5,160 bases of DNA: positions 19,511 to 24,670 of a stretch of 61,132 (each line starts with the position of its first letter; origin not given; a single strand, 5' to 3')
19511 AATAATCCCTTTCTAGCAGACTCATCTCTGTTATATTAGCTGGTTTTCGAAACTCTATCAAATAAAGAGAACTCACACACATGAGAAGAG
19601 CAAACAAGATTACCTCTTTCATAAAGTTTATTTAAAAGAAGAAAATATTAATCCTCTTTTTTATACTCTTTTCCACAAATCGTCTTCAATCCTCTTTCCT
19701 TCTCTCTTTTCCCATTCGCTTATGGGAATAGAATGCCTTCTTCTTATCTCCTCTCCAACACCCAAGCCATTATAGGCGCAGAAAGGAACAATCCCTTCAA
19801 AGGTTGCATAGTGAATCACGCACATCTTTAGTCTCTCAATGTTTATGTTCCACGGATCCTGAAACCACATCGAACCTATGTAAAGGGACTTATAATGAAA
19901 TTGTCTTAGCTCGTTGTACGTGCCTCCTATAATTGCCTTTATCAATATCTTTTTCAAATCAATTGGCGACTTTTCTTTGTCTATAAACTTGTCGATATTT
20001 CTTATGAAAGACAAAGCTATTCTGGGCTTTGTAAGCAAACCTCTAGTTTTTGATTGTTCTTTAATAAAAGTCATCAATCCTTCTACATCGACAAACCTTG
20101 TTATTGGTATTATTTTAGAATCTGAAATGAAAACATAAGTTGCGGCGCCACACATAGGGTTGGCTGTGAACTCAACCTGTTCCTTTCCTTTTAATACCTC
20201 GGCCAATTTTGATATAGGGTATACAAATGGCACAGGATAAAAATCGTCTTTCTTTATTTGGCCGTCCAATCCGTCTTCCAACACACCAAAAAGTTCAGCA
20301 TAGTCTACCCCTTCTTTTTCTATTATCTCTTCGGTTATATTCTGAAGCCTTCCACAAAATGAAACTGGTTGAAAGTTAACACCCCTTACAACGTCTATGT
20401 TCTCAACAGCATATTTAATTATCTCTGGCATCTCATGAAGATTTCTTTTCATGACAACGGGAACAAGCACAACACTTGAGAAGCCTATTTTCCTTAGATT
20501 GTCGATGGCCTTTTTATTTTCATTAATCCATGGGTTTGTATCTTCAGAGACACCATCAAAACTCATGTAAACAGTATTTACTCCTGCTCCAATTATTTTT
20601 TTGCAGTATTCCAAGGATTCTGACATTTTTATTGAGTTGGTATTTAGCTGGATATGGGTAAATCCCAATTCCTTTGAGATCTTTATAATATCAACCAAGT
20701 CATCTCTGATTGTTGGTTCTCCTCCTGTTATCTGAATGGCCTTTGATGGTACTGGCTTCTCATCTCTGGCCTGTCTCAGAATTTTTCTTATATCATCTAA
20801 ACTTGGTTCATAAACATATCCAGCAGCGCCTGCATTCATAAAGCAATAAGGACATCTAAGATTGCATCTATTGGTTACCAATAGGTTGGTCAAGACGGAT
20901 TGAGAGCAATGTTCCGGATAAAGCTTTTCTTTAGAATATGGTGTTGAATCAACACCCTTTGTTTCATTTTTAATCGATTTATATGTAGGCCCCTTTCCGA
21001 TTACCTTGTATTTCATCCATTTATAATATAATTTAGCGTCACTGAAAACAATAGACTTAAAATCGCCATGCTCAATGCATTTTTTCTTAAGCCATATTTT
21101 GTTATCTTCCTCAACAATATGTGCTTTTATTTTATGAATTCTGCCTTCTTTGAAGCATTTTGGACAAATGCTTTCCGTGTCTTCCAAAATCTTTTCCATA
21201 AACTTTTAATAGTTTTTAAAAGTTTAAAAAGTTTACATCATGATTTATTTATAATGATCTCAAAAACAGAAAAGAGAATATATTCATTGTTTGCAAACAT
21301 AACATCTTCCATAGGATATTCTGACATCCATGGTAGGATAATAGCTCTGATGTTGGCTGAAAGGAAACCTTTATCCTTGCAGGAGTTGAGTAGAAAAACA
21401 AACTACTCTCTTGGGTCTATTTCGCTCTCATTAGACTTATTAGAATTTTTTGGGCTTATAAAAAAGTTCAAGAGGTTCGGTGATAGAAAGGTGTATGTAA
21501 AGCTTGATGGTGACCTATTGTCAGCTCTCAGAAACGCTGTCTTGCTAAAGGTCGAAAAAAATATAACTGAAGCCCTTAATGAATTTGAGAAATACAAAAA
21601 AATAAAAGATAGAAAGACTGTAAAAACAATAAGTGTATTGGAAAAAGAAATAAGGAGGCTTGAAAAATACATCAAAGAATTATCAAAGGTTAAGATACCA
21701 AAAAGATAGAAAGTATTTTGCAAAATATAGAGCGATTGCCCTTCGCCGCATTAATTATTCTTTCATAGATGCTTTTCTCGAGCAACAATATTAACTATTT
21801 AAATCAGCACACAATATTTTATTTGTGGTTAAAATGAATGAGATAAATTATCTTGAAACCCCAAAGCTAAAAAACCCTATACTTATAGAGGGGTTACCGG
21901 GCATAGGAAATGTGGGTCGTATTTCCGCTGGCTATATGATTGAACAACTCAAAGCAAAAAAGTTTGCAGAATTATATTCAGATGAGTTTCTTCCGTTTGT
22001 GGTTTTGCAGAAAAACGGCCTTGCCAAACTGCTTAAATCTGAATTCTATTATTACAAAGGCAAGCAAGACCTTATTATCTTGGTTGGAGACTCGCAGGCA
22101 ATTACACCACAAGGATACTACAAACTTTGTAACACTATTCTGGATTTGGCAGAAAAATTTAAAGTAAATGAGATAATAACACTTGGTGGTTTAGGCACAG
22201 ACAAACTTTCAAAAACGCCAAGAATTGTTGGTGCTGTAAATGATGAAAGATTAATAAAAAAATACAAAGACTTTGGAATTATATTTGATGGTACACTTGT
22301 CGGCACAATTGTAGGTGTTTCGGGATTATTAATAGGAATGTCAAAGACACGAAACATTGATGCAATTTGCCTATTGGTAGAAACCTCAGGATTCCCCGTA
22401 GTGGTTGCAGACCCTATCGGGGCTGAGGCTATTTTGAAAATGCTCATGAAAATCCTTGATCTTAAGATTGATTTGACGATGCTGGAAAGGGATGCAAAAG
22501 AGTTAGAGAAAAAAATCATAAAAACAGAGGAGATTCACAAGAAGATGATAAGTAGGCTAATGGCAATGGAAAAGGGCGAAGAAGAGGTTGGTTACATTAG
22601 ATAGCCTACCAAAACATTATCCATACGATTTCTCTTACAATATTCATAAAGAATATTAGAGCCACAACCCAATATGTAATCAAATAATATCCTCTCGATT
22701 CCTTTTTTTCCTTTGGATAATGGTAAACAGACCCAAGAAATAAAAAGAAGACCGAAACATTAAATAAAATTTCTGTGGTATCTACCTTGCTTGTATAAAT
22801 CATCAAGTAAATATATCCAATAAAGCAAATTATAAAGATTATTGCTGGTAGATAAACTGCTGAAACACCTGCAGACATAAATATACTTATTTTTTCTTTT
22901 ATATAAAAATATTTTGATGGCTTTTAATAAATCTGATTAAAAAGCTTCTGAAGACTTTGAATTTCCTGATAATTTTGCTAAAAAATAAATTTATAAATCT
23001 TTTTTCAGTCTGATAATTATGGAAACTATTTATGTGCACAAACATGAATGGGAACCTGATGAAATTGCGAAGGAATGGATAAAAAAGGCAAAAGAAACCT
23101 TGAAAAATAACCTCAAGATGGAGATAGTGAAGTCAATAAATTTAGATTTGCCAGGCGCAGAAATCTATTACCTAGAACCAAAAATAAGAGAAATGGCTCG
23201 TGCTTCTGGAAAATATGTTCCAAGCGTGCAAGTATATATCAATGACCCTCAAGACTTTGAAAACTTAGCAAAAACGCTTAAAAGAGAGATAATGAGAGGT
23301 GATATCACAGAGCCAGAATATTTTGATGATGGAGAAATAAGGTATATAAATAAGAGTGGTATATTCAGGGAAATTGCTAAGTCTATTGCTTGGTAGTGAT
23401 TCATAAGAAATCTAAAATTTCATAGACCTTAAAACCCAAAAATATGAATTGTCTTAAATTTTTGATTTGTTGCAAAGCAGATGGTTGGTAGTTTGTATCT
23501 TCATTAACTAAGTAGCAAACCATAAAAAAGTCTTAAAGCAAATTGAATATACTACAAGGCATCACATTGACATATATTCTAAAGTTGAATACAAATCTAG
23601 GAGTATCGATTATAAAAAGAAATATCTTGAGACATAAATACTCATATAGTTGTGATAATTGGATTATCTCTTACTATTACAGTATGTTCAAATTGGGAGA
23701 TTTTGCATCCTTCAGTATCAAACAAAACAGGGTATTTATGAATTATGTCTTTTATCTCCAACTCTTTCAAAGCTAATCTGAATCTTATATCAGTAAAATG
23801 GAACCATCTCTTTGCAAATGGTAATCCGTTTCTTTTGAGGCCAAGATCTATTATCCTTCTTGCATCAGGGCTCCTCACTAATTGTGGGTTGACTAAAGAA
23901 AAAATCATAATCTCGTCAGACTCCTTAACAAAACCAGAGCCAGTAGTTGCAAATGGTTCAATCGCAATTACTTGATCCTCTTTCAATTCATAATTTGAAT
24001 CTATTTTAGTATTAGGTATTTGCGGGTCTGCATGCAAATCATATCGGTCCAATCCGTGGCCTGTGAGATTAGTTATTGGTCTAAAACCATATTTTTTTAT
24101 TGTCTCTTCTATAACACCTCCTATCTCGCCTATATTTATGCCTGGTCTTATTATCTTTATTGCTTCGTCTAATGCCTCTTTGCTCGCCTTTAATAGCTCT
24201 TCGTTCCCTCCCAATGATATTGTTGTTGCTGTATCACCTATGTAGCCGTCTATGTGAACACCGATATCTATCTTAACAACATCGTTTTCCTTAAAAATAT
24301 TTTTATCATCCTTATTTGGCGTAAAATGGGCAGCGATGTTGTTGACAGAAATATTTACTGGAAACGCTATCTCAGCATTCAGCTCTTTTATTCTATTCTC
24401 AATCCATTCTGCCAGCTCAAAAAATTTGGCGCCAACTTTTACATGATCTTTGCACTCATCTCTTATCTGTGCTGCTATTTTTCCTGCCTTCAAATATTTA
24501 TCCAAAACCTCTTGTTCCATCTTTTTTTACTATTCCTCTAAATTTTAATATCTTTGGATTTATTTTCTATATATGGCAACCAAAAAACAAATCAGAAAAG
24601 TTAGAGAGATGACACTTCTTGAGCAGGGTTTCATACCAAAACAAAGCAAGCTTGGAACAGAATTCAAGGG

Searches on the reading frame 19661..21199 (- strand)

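Call 59: search_protein_families(library=pfam, proteins=[window:19661-21199:-], max_evalue=0.00001)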
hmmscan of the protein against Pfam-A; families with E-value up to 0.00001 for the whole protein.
window:19661-21199:- (512 aa): 2 families
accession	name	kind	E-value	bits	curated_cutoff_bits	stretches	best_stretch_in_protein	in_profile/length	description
PF04055.27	Radical_SAM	-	7.1e-27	95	29.5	1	107-263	2-165/166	Radical SAM superfamily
PF23545.1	Zn_ribbon_HMPTM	-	2.5e-15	56.2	27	1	5-52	2-44/45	HMPTM N-terminal zinc ribbon domain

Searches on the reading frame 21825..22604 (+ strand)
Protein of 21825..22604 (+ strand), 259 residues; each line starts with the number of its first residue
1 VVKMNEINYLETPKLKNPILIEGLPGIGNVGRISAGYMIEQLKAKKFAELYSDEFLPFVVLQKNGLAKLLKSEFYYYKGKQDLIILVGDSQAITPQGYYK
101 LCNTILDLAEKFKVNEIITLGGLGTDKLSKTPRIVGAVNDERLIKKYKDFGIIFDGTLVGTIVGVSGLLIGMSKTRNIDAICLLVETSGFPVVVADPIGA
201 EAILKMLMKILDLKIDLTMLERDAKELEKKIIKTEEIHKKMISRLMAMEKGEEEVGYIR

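Call 59: search_protein_families(library=pfam, proteins=[window:21825-22604:+], max_evalue=0.00001)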
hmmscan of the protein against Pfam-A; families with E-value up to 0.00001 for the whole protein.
window:21825-22604:+ (259 aa): 1 family
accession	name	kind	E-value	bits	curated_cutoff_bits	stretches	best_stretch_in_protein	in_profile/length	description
PF09754.15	PAC2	-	4.9e-49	167.5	25.8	1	20-231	1-211/215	PAC2 family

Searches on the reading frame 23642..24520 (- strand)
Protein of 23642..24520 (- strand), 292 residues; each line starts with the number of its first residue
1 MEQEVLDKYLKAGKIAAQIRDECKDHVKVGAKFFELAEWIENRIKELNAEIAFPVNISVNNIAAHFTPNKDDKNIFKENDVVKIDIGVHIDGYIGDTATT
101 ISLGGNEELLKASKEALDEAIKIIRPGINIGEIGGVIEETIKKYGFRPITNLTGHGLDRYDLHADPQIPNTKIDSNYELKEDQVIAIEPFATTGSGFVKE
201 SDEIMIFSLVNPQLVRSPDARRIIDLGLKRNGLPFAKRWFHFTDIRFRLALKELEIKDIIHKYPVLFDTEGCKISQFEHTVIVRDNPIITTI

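Call 59: search_protein_families(library=pfam, proteins=[window:23642-24520:-], max_evalue=0.00001)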
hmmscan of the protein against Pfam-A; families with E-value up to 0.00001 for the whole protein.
window:23642-24520:- (292 aa): 1 family
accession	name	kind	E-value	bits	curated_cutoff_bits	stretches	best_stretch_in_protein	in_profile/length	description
PF00557.29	Peptidase_M24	-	3.8e-37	128.5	23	1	8-198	2-190/208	Metallopeptidase family M24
